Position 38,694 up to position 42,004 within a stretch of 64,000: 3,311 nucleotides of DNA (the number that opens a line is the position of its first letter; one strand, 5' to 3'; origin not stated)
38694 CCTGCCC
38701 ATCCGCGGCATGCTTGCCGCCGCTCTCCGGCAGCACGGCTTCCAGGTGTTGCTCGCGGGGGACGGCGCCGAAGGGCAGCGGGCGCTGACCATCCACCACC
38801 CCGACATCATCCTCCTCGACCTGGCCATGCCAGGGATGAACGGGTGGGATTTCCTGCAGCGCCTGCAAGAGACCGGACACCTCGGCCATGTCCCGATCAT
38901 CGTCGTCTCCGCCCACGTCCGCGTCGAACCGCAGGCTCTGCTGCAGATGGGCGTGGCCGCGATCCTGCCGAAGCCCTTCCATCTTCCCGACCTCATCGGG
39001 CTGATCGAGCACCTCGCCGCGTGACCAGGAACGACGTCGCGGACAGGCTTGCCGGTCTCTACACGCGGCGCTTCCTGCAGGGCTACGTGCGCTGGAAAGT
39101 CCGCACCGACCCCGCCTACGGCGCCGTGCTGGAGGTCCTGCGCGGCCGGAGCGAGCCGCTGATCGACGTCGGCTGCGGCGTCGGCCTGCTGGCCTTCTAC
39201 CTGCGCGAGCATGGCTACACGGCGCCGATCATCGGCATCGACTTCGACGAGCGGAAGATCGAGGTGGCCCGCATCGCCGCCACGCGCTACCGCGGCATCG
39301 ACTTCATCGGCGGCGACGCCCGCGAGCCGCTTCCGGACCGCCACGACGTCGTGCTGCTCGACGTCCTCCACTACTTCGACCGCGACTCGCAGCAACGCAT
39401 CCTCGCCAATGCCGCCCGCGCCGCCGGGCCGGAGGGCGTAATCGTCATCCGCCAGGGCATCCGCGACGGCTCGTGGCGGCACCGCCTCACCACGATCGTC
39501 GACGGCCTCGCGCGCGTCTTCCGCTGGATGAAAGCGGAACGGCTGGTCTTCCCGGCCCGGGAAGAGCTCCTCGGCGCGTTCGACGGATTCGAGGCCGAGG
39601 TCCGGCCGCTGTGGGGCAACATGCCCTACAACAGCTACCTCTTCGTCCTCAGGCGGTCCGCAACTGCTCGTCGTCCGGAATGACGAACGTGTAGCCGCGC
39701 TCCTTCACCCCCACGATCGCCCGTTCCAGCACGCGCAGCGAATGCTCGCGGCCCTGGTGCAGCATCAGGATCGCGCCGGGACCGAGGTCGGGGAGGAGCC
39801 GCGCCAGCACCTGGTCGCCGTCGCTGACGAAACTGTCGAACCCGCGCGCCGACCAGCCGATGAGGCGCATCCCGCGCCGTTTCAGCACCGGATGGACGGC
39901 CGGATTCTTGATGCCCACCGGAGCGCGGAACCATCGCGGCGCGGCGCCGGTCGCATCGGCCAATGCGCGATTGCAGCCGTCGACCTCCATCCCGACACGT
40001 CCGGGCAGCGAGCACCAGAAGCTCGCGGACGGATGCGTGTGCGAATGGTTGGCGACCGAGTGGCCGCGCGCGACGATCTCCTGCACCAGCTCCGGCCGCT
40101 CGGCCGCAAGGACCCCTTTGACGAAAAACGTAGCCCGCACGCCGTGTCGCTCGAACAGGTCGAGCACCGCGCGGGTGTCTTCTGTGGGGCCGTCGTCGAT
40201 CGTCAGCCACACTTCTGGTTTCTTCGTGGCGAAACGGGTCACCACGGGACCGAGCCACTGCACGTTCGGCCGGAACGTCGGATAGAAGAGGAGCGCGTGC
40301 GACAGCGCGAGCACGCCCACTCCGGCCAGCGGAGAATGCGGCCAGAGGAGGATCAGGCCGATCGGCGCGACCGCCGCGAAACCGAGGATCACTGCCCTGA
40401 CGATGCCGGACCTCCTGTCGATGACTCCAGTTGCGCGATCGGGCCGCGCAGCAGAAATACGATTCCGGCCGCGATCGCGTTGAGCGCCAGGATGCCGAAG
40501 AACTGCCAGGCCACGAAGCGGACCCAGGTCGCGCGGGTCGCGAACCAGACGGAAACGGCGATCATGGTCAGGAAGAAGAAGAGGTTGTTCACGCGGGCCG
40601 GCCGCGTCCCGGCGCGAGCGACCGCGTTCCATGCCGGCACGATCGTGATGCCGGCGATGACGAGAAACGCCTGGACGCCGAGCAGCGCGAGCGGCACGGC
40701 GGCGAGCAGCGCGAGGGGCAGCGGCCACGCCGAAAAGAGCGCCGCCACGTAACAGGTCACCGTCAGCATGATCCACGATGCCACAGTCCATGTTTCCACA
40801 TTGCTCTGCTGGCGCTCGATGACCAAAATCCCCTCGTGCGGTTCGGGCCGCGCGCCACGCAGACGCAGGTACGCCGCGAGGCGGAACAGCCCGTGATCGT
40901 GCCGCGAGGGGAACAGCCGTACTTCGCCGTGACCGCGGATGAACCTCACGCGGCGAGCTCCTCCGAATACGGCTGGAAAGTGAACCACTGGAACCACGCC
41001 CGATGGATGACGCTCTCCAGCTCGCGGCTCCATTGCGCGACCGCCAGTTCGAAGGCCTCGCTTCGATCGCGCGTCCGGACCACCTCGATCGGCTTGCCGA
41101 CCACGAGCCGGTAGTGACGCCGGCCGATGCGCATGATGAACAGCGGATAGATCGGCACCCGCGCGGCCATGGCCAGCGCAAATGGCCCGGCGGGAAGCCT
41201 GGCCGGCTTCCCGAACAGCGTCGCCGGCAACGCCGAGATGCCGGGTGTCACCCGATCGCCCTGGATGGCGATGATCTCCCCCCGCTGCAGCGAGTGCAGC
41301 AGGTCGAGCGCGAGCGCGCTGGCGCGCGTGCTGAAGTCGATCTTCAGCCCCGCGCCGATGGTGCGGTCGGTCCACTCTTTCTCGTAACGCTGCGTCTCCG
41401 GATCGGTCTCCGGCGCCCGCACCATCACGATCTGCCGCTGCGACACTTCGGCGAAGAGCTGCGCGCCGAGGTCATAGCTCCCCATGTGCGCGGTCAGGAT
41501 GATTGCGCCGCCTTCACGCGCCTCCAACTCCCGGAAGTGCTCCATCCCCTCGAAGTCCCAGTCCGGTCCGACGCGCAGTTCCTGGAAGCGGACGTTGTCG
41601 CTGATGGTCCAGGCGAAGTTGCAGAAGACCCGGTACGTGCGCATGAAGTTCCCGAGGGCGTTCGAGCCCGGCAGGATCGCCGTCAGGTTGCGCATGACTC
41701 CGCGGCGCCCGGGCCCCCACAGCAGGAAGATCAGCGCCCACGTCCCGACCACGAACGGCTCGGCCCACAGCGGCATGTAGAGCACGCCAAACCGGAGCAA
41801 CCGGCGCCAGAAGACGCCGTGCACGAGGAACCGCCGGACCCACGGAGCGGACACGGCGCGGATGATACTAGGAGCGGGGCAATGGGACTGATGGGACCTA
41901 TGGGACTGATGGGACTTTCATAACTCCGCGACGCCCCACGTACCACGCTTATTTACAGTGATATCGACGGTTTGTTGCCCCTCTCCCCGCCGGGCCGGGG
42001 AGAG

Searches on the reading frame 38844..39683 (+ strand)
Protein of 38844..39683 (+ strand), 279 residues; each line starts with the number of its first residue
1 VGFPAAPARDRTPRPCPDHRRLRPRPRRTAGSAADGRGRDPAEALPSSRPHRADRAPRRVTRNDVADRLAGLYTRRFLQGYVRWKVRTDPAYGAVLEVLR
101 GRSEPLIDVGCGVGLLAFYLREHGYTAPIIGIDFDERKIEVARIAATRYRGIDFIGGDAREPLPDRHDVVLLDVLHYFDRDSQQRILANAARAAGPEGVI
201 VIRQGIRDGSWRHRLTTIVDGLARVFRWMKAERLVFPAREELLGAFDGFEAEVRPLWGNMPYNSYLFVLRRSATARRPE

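Call 23: search_protein_families(library=pfam, proteins=[window:38844-39683:+], max_evalue=0.001)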
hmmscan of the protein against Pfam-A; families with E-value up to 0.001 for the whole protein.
window:38844-39683:+ (279 aa): 9 families
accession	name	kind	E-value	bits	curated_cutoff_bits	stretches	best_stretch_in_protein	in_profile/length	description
PF13649.12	Methyltransf_25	-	3.6e-13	50.5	27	1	107-198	2-97/97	Methyltransferase domain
PF08241.18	Methyltransf_11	-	4.6e-13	50.1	21.2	1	107-202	1-95/95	Methyltransferase domain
PF13847.12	Methyltransf_31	-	6.5e-13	49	27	1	104-204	5-111/145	Methyltransferase domain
PF08242.18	Methyltransf_12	-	3.5e-09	37.7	30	1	107-200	1-98/98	Methyltransferase domain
PF13489.12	Methyltransf_23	-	1.2e-08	35.4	27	1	101-217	21-131/164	Methyltransferase domain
PF00891.24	Methyltransf_2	-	3.1e-07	30.4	22.3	1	105-210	65-172/210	O-methyltransferase domain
PF05175.20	MTS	-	2.3e-05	24.6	23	1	89-172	17-104/170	Methyltransferase small domain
PF01739.24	CheR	-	0.00026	20.9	27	0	162-202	132-173/195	CheR methyltransferase, SAM binding domain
PF13679.12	Methyltransf_32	-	0.00028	21.3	27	1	102-150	25-77/143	Methyltransferase domain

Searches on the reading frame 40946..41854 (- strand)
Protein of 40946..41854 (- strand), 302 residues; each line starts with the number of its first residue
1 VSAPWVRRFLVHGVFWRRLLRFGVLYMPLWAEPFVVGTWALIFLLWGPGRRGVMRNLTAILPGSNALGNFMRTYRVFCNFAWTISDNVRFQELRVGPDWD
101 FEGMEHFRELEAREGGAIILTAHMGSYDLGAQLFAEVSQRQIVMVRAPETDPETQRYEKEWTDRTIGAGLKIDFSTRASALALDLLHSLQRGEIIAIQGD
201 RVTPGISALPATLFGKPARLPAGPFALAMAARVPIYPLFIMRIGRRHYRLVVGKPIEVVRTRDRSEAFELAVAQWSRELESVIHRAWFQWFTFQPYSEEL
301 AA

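Call 23: search_protein_families(library=pfam, proteins=[window:40946-41854:-], max_evalue=0.001)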
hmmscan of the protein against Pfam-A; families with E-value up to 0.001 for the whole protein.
window:40946-41854:- (302 aa): 1 family
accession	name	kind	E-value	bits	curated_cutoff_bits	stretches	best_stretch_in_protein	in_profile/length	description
PF03279.18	Lip_A_acyltrans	-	2.1e-14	53.8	22.3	1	50-295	53-291/295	Bacterial lipid A biosynthesis acyltransferase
